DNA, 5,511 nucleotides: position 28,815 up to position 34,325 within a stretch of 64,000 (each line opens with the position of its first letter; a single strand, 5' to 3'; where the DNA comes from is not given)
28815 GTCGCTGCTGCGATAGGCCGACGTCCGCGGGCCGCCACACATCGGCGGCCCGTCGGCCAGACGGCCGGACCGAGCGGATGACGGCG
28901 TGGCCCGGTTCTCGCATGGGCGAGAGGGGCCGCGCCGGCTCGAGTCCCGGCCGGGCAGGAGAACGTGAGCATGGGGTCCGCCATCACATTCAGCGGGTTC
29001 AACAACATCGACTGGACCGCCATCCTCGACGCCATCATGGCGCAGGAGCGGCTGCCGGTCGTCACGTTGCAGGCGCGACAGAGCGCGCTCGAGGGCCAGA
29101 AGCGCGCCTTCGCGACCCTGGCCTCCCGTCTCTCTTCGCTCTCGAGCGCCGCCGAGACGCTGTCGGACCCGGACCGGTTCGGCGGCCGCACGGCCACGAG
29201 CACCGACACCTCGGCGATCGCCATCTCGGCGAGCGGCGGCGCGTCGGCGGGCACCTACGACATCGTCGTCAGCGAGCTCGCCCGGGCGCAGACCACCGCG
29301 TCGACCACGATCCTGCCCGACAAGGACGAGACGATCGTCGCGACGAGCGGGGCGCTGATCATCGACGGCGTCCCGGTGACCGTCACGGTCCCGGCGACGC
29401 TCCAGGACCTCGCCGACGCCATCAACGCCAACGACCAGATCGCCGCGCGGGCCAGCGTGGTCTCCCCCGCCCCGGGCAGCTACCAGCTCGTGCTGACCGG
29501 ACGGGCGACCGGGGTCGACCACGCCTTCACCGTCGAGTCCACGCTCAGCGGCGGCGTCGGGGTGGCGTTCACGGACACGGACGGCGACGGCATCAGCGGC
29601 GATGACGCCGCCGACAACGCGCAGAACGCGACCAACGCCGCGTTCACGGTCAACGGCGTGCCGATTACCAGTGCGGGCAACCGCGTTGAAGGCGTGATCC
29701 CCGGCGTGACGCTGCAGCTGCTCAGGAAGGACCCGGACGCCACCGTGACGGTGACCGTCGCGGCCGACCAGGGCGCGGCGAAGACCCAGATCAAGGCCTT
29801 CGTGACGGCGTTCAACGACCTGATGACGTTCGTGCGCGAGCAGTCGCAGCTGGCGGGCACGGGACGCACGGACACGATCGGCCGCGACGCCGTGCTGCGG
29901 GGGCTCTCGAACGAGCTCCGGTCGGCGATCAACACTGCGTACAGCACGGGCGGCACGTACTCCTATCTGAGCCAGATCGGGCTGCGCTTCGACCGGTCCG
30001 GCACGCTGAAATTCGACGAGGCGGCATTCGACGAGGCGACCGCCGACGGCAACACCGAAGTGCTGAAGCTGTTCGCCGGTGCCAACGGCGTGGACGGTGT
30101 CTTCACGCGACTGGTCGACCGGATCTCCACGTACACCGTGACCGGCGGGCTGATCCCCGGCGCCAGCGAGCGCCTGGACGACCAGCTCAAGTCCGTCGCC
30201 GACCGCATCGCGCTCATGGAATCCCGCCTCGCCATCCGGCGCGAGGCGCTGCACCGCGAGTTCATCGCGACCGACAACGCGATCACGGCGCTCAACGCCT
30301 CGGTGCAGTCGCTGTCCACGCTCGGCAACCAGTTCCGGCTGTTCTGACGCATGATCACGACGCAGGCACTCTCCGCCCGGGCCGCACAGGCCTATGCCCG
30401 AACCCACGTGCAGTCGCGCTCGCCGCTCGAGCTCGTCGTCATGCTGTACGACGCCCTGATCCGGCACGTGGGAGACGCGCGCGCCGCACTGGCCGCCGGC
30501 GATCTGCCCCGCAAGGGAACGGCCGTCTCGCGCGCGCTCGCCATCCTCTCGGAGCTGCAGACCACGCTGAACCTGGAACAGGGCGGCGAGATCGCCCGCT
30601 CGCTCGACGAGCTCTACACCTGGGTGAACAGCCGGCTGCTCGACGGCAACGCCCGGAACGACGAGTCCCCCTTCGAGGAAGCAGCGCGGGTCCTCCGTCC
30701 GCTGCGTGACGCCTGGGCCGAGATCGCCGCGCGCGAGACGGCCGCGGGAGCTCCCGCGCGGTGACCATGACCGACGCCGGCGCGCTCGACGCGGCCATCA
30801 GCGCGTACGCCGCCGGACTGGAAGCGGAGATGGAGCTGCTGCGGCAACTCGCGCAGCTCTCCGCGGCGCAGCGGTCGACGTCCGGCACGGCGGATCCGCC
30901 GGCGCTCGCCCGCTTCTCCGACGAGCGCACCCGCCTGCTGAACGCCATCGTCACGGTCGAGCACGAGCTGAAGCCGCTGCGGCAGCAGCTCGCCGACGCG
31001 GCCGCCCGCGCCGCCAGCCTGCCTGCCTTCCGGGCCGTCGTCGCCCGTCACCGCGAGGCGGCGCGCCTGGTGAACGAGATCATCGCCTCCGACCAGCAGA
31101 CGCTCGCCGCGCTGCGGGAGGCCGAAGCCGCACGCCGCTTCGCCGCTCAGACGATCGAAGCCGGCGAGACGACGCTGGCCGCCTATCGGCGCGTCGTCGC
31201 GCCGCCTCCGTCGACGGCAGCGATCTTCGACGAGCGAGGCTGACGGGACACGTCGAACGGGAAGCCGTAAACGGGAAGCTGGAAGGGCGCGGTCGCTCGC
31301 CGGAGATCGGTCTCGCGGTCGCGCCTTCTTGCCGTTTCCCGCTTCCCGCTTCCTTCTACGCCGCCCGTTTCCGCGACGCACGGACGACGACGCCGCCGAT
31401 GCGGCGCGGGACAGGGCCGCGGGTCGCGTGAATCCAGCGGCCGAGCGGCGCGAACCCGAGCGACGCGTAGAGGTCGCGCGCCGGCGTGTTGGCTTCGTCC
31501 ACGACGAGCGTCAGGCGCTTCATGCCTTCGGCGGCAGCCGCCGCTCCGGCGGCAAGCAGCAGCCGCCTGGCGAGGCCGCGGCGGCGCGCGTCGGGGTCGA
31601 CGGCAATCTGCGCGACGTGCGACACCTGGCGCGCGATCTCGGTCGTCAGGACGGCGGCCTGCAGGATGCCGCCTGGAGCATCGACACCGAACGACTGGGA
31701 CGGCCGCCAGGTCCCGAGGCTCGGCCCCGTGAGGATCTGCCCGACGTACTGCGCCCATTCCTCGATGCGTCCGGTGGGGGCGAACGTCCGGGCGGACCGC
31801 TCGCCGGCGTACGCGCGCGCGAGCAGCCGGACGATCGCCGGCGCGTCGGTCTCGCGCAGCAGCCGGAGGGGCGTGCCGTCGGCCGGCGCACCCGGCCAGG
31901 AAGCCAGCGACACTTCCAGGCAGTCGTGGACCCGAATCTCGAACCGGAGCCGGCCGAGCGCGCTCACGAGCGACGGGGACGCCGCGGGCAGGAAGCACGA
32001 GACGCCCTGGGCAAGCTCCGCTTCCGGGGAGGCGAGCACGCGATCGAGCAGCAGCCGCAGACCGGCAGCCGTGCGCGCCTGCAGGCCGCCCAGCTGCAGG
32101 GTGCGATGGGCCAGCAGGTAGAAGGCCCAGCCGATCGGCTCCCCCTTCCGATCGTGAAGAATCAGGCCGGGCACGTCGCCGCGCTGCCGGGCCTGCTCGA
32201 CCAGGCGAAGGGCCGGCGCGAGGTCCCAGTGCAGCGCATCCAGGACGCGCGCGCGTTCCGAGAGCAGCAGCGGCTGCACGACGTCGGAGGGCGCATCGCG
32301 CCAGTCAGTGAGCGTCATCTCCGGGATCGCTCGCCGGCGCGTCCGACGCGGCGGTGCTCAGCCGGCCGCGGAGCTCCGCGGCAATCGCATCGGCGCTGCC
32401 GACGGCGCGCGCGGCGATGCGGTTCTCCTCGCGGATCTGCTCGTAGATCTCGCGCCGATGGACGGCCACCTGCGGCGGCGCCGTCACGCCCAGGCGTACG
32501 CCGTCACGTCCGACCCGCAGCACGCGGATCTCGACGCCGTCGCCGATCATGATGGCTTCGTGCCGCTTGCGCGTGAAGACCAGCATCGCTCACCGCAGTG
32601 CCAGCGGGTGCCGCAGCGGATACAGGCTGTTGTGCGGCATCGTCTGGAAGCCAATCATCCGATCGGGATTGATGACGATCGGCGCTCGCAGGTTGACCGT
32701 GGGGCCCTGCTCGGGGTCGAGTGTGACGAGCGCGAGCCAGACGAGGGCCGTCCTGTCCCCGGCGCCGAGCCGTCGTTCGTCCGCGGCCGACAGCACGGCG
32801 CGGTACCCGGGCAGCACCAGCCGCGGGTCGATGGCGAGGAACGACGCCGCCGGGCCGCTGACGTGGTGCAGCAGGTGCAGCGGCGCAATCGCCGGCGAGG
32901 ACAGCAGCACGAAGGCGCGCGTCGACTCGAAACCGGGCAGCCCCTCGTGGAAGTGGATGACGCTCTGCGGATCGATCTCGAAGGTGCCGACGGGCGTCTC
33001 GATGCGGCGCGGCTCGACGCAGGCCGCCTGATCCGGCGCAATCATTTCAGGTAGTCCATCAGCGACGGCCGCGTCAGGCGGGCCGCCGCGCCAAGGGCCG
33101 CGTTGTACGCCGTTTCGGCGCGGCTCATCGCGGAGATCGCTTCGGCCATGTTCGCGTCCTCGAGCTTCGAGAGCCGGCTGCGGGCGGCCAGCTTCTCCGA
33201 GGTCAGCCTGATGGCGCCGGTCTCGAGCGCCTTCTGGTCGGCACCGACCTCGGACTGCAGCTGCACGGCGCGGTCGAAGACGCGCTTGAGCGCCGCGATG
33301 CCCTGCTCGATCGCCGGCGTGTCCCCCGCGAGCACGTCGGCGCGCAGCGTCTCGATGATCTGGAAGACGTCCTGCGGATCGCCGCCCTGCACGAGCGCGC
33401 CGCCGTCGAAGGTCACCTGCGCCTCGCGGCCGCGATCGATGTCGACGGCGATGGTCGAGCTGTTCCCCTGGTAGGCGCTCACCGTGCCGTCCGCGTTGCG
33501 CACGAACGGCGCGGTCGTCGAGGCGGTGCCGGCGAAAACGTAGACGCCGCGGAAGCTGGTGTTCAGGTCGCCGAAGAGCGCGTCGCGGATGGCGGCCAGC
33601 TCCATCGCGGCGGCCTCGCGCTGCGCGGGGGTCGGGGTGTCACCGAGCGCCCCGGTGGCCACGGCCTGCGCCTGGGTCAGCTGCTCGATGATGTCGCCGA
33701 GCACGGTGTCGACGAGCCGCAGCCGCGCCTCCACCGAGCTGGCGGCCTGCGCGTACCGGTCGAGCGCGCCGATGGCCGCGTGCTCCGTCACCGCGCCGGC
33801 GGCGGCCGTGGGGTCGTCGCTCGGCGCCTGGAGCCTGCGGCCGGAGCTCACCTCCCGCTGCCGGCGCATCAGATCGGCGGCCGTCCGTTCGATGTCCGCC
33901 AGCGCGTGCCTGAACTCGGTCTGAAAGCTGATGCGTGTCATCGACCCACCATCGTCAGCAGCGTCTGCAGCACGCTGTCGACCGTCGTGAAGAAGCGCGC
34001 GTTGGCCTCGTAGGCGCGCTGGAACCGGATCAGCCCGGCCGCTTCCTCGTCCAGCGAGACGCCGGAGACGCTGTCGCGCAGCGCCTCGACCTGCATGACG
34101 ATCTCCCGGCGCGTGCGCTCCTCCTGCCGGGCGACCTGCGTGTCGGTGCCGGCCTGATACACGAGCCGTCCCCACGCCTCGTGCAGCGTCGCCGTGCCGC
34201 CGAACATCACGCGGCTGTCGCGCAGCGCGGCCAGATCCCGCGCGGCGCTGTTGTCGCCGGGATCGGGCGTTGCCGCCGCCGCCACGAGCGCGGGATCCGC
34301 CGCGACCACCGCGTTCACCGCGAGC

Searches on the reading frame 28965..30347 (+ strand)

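Call 25: search_protein_families(library=pfam, proteins=[window:28965-30347:+], max_evalue=0.001)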
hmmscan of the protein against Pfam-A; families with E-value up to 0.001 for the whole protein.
window:28965-30347:+ (460 aa): 2 families
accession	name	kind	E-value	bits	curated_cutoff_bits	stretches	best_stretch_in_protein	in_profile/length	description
PF07195.17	FliD_C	-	4.9e-42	144.4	25.4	1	222-445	1-236/236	Flagellar hook-associated protein 2 C-terminus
PF02465.23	FliD_N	-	9.7e-22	77.9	24.8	1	14-109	2-97/97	Flagellar hook-associated protein 2 N-terminus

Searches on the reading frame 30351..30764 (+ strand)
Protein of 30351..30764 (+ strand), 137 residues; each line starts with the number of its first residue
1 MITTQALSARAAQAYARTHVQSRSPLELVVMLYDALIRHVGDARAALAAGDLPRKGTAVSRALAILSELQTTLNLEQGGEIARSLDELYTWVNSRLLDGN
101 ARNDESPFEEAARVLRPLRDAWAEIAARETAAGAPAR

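Call 25: search_protein_families(library=pfam, proteins=[window:30351-30764:+], max_evalue=0.001)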
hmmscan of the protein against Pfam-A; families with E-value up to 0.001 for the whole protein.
window:30351-30764:+ (137 aa): 1 family
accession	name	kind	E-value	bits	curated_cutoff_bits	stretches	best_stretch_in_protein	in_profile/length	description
PF02561.19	FliS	-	2.2e-36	125.1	26.7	1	13-125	2-114/115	Flagellar protein FliS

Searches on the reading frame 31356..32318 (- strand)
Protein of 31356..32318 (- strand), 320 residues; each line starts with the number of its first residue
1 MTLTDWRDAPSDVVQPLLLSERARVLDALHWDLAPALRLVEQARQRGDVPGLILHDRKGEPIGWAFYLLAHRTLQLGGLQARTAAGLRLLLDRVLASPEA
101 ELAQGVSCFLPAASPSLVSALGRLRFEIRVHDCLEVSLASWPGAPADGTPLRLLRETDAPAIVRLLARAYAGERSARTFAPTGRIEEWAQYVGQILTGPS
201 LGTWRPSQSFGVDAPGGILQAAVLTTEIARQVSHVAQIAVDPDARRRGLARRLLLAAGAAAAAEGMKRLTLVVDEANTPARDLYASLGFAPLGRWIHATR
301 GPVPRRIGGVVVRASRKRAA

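Call 25: search_protein_families(library=pfam, proteins=[window:31356-32318:-], max_evalue=0.001)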
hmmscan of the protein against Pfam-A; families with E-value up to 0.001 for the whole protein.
window:31356-32318:- (320 aa): 6 families
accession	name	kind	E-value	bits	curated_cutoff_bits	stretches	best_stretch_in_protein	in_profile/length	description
PF00583.31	Acetyltransf_1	-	5.7e-14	52.8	20.7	1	229-289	56-116/116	Acetyltransferase (GNAT) family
PF13508.13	Acetyltransf_7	-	5.8e-11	43.1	27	1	226-290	22-83/84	Acetyltransferase (GNAT) domain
PF08445.16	FR47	-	3.4e-10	40.2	22.1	1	225-290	14-78/86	FR47-like protein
PF13673.13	Acetyltransf_10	-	3.9e-09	37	23.6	1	227-294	47-112/128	Acetyltransferase (GNAT) domain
PF13527.13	Acetyltransf_9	-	6e-06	26.7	25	1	152-272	3-112/127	Acetyltransferase (GNAT) domain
PF13302.13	Acetyltransf_3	-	0.00087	20.4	25.4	0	151-289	4-137/138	Acetyltransferase (GNAT) domain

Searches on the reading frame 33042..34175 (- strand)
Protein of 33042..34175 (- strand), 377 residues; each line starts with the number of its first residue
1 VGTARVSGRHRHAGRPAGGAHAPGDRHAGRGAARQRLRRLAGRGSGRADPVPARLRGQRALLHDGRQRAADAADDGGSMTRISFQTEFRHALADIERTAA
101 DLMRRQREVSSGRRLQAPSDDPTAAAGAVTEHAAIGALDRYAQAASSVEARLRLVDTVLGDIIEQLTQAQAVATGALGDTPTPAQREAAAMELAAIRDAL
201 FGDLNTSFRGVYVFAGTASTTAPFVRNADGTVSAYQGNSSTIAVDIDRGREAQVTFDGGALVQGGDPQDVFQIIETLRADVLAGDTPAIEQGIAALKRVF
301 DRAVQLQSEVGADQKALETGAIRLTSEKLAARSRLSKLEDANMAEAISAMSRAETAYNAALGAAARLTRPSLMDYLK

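Call 25: search_protein_families(library=pfam, proteins=[window:33042-34175:-], max_evalue=0.001)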
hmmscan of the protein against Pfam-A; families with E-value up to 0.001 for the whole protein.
window:33042-34175:- (377 aa): 2 families
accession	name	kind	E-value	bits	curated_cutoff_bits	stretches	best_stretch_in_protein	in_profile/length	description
PF00669.25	Flagellin_N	-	6.9e-14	52.5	26.6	1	90-217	9-137/139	Bacterial flagellin N-terminal helical region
PF00700.27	Flagellin_C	-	0.00084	20.1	23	1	305-376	13-86/86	Bacterial flagellin C-terminal helical region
